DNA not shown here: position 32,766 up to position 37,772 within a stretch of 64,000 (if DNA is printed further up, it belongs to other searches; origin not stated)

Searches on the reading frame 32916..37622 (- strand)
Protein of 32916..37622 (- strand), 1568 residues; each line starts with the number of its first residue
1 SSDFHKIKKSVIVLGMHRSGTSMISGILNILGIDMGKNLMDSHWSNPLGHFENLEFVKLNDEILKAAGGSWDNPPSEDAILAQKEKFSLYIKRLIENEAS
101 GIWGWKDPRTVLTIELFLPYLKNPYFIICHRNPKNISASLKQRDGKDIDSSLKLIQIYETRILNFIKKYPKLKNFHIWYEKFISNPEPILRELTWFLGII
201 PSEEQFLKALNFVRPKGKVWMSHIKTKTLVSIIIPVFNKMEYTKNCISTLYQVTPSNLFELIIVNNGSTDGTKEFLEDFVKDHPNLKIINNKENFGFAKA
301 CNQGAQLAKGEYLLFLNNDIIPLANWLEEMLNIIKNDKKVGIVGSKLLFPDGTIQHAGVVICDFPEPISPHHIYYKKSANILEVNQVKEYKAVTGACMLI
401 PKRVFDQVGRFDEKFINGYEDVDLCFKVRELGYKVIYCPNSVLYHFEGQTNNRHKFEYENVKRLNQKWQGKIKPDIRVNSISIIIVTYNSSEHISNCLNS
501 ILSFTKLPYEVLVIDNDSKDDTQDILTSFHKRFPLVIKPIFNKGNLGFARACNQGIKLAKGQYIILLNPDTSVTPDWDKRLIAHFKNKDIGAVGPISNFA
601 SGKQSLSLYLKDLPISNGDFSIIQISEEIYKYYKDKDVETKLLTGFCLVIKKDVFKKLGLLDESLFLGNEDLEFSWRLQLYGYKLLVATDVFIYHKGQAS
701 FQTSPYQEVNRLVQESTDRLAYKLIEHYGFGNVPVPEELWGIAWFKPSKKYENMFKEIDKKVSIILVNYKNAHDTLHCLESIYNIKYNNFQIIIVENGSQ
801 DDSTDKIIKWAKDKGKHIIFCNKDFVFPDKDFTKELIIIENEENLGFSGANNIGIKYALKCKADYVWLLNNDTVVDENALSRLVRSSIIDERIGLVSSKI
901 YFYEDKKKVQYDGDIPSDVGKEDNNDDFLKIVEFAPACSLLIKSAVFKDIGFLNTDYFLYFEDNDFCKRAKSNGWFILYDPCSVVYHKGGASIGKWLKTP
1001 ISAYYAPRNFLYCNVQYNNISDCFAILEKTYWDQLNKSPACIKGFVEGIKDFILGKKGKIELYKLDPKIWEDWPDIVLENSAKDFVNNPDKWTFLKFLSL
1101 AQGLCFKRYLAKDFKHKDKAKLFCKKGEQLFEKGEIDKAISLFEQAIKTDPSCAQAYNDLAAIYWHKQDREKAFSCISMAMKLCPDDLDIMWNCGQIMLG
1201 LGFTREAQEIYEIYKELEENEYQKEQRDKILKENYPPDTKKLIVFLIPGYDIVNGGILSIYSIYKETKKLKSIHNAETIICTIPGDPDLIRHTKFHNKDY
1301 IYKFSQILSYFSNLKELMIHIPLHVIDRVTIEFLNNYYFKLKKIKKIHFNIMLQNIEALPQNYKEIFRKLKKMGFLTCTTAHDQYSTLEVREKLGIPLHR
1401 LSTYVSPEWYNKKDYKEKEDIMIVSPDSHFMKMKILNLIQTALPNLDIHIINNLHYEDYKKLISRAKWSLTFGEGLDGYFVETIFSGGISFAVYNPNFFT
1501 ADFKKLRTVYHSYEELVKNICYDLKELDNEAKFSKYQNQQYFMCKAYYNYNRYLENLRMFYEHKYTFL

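Call 61: search_protein_families(library=pfam, proteins=[window:32916-37622:-], max_evalue=0.000001)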
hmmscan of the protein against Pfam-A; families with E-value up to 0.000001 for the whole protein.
window:32916-37622:- (1568 aa): 10 families
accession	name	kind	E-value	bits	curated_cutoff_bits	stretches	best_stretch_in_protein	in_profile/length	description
PF00535.33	Glycos_transf_2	-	4e-80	268.1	23.3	3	482-658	1-167/168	Glycosyl transferase family 2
PF13641.12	Glyco_tranf_2_3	-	1.1e-40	140.5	27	2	230-451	3-217/230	Glycosyltransferase like family 2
PF10111.15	Glyco_tranf_2_2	-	2.2e-25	90.1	27.3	2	231-445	1-216/276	Glycosyltransferase like family 2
PF13712.12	Glyco_tranf_2_5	-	5.2e-17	62.7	27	1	293-450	37-194/210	Glycosyltransferase like family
PF13632.12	Glyco_trans_2_3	-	1.4e-14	54.9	27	0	392-470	71-141/198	Glycosyl transferase family group 2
PF13414.12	TPR_11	-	5.8e-10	39.1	26.8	1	1127-1165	1-39/42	TPR repeat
PF00515.34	TPR_1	-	2.9e-09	36.8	27.8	0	1120-1153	1-34/34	Tetratricopeptide repeat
PF13506.12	Glyco_transf_21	-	3.7e-09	36.7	21.7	0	300-442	21-151/174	Glycosyl transferase family 21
PF07719.23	TPR_2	-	9.7e-09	35.1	27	0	1120-1152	1-33/34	Tetratricopeptide repeat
PF13469.12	Sulfotransfer_3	-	1.5e-08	35.6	27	1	11-199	2-212/216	Sulfotransferase family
